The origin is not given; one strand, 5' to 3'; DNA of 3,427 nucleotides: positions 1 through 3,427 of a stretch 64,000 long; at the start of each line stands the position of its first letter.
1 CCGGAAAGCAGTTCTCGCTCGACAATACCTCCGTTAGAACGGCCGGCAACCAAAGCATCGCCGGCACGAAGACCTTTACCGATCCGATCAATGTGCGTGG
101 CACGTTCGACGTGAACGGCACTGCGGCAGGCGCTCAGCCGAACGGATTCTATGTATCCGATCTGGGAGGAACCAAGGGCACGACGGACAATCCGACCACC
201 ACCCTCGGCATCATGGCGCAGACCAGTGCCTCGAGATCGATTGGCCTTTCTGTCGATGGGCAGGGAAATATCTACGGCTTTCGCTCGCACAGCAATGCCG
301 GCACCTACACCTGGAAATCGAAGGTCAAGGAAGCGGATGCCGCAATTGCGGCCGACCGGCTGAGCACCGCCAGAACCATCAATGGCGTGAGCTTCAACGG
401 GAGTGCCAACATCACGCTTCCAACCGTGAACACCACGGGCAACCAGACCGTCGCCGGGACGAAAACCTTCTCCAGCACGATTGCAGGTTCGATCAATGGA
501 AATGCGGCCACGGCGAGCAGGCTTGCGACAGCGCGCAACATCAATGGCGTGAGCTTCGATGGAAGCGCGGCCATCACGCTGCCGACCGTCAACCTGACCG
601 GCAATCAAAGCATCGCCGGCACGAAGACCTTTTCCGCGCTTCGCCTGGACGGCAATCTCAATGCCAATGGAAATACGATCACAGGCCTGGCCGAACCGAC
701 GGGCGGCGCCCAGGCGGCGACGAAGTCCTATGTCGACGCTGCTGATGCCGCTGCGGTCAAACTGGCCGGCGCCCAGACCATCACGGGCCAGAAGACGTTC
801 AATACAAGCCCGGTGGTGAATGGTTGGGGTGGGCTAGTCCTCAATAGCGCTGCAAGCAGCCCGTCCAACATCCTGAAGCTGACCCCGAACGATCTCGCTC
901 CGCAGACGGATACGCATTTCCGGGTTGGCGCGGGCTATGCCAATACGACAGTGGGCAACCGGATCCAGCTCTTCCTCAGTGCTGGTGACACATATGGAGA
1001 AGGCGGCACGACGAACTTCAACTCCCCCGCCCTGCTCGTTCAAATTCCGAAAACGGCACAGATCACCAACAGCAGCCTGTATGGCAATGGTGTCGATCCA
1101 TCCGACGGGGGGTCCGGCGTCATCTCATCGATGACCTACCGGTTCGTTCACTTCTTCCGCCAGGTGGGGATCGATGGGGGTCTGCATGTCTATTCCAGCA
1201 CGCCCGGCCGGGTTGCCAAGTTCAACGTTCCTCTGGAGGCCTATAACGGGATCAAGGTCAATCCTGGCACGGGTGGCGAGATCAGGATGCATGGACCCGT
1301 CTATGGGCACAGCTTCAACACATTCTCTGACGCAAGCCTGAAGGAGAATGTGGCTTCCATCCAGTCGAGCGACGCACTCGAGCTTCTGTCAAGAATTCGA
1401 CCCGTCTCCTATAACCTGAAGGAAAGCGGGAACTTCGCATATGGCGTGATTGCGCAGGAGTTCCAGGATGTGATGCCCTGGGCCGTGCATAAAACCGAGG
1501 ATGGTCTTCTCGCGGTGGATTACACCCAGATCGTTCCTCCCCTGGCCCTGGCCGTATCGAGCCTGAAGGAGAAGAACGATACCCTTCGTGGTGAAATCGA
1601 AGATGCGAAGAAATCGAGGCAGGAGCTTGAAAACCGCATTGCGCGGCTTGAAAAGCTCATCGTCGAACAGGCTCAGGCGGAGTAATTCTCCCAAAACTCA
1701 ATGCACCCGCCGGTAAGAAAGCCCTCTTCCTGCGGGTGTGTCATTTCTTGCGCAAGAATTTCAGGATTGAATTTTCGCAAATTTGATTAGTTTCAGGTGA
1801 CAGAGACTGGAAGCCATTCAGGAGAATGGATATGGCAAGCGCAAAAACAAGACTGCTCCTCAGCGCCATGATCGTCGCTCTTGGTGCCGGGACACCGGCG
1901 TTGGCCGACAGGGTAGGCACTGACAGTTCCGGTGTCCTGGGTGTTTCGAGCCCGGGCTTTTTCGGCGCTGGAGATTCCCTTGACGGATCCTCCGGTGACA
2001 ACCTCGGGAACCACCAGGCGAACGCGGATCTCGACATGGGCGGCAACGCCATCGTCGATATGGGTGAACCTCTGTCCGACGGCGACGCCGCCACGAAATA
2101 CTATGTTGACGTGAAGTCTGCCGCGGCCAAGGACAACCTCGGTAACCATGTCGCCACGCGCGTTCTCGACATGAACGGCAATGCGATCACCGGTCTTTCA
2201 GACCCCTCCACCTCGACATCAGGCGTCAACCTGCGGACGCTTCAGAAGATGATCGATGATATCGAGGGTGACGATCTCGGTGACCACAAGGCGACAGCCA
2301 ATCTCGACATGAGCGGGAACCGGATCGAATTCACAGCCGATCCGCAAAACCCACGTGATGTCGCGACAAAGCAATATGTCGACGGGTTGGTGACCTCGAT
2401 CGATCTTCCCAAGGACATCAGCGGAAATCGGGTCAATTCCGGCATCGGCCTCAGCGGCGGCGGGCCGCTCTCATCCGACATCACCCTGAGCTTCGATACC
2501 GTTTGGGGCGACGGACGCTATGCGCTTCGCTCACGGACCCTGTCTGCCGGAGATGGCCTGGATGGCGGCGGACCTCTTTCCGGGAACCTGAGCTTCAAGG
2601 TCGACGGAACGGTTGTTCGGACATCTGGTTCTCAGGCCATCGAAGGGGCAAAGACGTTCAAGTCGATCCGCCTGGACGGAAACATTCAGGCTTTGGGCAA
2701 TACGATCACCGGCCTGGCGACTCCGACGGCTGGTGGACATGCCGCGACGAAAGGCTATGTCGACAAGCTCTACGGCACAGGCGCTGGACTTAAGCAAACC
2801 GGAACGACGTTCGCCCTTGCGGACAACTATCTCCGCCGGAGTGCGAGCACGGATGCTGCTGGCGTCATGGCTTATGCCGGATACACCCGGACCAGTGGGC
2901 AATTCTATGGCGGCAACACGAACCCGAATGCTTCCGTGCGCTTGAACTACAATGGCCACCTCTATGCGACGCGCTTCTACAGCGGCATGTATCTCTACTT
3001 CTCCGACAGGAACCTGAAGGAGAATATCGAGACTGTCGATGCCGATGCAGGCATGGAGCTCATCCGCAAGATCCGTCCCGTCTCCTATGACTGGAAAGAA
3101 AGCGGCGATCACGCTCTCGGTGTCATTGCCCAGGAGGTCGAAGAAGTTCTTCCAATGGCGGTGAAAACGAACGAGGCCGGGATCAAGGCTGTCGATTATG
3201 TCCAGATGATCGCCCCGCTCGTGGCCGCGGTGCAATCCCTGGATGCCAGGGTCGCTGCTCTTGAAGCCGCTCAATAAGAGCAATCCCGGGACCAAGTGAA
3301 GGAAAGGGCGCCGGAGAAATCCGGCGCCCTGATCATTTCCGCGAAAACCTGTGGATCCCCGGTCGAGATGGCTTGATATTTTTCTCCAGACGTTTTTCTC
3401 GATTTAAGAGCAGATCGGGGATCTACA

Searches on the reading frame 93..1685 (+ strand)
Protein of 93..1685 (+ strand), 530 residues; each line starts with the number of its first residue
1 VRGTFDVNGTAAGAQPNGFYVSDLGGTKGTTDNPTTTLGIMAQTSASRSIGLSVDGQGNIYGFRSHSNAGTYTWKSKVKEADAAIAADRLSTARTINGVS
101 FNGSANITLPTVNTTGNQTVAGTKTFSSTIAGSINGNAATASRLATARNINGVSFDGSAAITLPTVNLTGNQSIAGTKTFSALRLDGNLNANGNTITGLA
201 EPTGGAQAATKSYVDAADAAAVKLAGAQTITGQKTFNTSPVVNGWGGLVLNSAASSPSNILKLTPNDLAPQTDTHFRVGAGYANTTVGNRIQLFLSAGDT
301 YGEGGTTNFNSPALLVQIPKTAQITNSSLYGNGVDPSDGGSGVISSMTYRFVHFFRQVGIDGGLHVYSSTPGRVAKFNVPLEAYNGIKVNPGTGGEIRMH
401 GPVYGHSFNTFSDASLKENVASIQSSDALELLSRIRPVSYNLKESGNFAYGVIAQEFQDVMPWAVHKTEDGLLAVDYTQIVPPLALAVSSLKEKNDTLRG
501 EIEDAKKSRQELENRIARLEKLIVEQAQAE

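Call 7: search_protein_families(library=pfam, max_evalue=0.001, proteins=[window:93-1685:+])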
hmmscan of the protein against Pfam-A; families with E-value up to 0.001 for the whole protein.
window:93-1685:+ (530 aa): 2 families
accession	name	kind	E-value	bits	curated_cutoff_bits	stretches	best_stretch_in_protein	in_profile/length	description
PF18338.7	BppL_N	-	1.5e-15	56.6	25.8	2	112-129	6-23/25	Lower baseplate protein N-terminal domain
PF13884.11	Peptidase_S74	-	7.2e-14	52.3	22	1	412-465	1-57/58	Chaperone of endosialidase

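Call 17: search_protein_families(library=phrogs, max_evalue=0.00001, proteins=[window:93-1685:+])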
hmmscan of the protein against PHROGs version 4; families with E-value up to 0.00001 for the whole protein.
window:93-1685:+ (530 aa): 30 families (the best 25 are shown)
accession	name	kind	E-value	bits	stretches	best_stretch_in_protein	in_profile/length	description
phrog_6722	-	tail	7.9e-27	95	2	83-123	326-366/974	tail fiber protein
phrog_8215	-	tail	1.3e-22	81.1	1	40-502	631-996/1000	baseplate wedge initiator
phrog_1980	-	tail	4e-21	76.8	1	101-517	108-445/449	tail fiber protein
phrog_7911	-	tail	2.2e-20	73.4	2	119-176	470-527/915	tail protein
phrog_3299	-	unknown function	1.7e-19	69.9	2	119-239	680-799/1385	-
phrog_22609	-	tail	1.2e-18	67.2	2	130-243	603-715/1184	tail fiber protein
phrog_5668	-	tail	2.3e-17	63.1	1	347-506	1394-1562/1567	tail fiber protein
phrog_26292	-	tail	3.1e-16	59.4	1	81-190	20-120/1190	tail fiber protein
phrog_18186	-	tail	3.4e-16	60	1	386-506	461-571/582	baseplate wedge subunit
phrog_21552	-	unknown function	5.4e-15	56.6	2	119-179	226-286/391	-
phrog_25848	-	tail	2.9e-13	49.9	1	404-506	496-595/598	tail fiber protein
phrog_1833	-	tail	4.8e-13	50.4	1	114-174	192-252/322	tail fiber protein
phrog_37852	-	unknown function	6.8e-13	49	1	113-172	22-81/397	-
phrog_30742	-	tail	1.4e-12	47.1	1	121-235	787-914/1029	tail fiber protein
phrog_454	-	tail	3.3e-12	46.3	1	120-274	508-643/1376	tail fiber protein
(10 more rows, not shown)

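Call 28: find_encoding_contigs(protein=window:93-1685:+, flank=10000, max_places=3)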
Protein window:93-1685:+ (530 aa): no gene with exactly this product is on record in the collection.

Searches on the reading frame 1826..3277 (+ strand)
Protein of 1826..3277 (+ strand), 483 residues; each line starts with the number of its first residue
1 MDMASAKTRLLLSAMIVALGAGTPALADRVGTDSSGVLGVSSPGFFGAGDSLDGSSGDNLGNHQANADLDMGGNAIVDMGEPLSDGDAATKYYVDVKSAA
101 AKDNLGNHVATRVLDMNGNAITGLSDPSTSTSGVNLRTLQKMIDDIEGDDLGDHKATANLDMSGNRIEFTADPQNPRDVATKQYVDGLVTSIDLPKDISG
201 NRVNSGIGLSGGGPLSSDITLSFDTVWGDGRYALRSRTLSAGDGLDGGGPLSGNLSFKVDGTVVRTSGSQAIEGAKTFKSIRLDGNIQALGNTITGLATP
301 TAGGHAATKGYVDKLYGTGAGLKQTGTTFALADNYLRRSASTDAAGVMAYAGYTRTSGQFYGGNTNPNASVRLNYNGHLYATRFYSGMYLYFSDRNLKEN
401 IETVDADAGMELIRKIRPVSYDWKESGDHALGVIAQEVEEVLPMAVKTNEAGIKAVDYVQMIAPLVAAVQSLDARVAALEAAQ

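Call 7: search_protein_families(library=pfam, max_evalue=0.001, proteins=[window:1826-3277:+])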
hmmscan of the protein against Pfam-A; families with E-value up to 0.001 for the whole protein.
window:1826-3277:+ (483 aa): 2 families
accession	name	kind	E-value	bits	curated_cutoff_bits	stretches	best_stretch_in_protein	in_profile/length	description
PF13884.11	Peptidase_S74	-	1.9e-16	60.5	22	1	393-447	1-58/58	Chaperone of endosialidase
PF18338.7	BppL_N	-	4.6e-06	26.4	25.8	1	259-279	1-21/25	Lower baseplate protein N-terminal domain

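Call 32: find_encoding_contigs(protein=window:1826-3277:+, flank=10000, max_places=3)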
Protein window:1826-3277:+ (483 aa): no gene with exactly this product is on record in the collection.
